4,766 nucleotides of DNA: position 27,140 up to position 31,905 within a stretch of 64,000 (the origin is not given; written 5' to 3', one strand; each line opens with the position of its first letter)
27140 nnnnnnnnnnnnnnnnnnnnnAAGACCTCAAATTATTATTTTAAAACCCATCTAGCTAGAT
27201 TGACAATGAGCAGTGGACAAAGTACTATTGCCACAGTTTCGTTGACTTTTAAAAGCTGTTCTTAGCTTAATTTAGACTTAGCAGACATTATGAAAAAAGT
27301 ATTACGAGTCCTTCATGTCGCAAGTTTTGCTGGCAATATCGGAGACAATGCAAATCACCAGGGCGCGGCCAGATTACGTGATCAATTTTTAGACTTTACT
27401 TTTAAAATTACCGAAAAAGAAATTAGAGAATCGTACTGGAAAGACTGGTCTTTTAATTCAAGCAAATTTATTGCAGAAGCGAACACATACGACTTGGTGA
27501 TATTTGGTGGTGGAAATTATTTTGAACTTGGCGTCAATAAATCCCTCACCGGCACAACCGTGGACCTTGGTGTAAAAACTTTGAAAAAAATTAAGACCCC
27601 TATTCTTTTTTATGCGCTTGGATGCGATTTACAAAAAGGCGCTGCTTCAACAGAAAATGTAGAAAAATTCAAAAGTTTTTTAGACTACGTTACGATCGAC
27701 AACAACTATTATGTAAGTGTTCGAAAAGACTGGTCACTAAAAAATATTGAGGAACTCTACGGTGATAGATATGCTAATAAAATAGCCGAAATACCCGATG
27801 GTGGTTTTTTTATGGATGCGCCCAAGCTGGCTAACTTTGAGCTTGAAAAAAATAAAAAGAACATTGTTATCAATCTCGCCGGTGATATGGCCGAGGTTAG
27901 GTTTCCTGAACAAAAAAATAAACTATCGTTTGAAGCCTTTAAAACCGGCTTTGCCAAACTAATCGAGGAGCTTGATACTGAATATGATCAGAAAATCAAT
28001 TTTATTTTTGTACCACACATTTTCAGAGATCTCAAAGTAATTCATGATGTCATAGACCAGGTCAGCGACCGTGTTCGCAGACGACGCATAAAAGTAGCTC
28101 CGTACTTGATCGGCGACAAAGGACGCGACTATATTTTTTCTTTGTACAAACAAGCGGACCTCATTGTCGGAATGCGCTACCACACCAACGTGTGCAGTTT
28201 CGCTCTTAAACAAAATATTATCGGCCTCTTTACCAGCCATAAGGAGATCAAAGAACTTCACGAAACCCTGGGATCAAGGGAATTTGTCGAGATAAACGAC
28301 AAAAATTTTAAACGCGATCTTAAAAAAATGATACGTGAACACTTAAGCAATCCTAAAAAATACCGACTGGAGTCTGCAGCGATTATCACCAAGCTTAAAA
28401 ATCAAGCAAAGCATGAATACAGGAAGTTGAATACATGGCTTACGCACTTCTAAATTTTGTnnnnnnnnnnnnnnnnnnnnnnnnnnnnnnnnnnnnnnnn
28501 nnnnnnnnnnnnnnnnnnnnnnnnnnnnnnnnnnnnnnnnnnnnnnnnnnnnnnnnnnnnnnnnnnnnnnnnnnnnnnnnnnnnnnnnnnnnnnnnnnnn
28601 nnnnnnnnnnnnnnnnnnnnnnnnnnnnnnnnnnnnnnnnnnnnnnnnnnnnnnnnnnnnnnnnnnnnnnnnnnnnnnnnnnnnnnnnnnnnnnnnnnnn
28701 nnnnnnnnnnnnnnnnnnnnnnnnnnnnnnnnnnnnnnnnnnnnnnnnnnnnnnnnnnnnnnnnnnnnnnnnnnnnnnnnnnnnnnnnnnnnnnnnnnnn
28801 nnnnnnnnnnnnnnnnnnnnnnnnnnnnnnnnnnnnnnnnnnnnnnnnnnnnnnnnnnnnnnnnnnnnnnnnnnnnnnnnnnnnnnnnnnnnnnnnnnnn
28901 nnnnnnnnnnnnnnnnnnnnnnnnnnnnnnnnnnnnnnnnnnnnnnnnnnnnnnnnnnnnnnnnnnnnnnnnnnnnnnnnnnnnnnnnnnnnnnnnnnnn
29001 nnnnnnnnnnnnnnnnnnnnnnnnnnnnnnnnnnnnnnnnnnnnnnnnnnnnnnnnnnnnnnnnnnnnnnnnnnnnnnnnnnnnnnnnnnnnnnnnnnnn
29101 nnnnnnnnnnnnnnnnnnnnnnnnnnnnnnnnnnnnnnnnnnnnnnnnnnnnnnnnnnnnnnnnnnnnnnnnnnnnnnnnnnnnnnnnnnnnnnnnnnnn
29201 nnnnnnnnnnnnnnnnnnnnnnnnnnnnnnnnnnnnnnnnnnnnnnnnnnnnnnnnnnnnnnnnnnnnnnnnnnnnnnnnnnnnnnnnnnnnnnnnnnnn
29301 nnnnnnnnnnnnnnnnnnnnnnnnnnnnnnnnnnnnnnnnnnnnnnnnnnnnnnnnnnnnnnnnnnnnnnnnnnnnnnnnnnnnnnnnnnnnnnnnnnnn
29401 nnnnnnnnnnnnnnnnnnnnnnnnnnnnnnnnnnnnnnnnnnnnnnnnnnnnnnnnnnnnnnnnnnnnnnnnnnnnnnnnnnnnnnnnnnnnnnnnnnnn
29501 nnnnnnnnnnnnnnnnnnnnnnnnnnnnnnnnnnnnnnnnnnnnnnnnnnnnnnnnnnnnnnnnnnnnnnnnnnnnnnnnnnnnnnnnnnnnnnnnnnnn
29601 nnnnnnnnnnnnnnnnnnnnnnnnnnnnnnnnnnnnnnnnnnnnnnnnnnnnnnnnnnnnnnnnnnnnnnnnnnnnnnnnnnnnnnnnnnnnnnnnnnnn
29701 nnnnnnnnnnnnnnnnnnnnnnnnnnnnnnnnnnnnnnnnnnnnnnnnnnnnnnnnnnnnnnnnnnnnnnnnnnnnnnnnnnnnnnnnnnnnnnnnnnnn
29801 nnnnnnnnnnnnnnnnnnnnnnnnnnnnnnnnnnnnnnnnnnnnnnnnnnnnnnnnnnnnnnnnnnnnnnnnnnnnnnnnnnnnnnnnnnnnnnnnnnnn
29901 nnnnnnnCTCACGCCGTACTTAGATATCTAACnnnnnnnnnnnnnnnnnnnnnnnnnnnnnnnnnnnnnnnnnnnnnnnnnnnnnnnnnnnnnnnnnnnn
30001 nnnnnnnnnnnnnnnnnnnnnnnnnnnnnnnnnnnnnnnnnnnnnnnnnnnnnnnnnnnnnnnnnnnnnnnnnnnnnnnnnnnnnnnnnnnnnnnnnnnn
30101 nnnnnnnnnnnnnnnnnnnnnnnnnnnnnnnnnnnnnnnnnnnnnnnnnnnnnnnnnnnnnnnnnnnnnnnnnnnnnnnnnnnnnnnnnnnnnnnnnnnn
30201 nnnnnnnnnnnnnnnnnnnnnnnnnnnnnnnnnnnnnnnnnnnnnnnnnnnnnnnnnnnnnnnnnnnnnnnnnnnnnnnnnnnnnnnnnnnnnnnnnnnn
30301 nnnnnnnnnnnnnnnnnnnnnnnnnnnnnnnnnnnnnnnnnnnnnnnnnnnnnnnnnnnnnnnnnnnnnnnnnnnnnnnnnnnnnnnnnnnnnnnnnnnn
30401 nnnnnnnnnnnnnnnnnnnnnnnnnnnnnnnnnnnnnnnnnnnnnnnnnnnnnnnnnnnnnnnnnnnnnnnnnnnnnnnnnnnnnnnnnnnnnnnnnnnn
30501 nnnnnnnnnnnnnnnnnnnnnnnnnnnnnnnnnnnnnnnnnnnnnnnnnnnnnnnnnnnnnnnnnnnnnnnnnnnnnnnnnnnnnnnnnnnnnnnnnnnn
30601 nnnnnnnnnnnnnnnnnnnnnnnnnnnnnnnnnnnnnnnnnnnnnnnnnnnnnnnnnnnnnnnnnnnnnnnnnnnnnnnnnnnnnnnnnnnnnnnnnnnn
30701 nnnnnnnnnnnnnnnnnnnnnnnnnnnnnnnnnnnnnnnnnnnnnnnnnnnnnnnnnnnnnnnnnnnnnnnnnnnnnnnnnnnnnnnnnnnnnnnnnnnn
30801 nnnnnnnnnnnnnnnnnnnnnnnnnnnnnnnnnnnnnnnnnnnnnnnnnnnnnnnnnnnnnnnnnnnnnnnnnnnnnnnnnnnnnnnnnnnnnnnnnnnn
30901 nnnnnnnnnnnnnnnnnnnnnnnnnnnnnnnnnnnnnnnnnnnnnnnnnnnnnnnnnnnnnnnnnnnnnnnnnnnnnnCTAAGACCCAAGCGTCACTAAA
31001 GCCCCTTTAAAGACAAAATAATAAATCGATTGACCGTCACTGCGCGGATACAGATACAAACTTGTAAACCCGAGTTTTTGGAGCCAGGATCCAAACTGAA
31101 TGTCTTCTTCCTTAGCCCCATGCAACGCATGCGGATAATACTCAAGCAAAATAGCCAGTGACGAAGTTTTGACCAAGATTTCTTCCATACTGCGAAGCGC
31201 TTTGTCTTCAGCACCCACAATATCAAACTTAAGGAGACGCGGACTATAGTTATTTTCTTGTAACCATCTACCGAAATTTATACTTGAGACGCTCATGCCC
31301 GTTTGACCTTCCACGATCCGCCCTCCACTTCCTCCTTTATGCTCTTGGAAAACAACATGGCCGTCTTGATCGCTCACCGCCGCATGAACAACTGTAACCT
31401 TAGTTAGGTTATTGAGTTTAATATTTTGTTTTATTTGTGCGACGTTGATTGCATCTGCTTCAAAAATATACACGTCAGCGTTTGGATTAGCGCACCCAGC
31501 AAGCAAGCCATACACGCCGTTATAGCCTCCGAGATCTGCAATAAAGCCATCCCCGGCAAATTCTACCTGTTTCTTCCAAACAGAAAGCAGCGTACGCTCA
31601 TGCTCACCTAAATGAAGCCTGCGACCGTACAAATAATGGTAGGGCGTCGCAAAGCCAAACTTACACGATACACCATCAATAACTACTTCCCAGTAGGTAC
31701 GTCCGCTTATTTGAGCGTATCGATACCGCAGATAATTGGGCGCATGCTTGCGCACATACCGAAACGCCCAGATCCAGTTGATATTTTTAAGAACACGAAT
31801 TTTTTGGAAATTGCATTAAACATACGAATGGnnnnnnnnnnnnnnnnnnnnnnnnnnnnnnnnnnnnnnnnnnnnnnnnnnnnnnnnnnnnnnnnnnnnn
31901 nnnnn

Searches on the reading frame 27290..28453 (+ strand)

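Call 3: search_protein_families(library=pfam, proteins=[window:27290-28453:+], max_evalue=0.01)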
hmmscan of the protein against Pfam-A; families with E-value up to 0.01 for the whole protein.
window:27290-28453:+ (387 aa): 1 family
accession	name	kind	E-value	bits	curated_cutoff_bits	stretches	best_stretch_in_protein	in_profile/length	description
PF04230.19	PS_pyruv_trans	-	1.6e-13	51.6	25.3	1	16-307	1-270/280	Polysaccharide pyruvyl transferase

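Call 4: search_protein_families(library=ncbifam, proteins=[window:27290-28453:+], max_evalue=0.01)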
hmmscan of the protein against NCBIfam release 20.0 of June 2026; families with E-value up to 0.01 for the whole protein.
window:27290-28453:+ (387 aa): 1 family
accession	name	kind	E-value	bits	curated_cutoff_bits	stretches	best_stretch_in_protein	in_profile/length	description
TIGR03609.1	S_layer_CsaB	equivalog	0.0014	18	213.1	1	222-316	195-279/301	polysaccharide pyruvyl transferase CsaB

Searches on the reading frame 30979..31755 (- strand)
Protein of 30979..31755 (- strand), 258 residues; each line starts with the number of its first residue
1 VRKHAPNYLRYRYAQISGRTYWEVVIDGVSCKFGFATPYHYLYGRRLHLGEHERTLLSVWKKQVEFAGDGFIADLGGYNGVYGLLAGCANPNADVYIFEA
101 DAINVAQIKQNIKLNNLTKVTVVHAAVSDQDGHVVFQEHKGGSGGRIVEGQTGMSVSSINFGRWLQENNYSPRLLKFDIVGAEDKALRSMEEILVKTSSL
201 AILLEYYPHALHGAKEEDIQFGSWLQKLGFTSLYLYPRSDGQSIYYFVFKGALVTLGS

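Call 68: search_protein_families(library=pfam, proteins=[window:30979-31755:-], max_evalue=0.0001)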
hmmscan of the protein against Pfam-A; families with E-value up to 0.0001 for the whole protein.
window:30979-31755:- (258 aa): 1 family
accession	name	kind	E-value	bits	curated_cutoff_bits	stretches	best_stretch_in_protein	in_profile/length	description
PF05175.20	MTS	-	4.6e-05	23.6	23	1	63-129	30-92/170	Methyltransferase small domain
